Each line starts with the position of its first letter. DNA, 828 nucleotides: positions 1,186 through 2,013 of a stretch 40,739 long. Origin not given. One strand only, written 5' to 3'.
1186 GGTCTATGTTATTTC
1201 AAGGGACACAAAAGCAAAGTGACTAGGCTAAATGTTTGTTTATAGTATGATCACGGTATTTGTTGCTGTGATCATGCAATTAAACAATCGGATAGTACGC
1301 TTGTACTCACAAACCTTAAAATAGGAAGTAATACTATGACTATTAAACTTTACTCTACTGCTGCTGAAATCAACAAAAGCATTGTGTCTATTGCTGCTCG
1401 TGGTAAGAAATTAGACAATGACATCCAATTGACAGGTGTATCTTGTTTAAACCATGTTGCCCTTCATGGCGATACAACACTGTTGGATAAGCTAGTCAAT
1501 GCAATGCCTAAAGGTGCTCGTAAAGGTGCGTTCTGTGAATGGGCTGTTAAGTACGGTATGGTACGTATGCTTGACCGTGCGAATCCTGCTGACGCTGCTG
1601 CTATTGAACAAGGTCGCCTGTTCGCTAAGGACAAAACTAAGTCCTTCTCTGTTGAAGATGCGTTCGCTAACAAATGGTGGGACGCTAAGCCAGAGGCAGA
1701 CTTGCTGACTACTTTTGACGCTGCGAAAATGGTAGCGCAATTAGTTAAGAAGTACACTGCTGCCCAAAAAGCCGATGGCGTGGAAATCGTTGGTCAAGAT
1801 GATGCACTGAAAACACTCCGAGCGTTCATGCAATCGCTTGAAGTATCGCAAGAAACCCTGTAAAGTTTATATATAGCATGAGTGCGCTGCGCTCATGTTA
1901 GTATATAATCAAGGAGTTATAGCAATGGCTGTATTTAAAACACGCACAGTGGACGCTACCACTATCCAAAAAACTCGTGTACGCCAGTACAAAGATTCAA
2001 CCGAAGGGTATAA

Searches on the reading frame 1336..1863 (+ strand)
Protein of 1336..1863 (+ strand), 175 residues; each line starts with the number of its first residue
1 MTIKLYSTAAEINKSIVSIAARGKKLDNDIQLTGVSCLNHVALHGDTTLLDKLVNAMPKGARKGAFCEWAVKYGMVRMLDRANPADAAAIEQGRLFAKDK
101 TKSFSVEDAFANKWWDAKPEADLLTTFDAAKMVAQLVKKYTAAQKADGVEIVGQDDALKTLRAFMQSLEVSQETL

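Call 91: search_protein_families(library=phrogs, proteins=[window:1336-1863:+], max_evalue=0.01)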
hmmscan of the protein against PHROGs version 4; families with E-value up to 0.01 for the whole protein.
window:1336-1863:+ (175 aa): 1 family
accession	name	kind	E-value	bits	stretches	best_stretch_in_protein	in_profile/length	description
phrog_1448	-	unknown function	4e-57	194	1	2-173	15-182/190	-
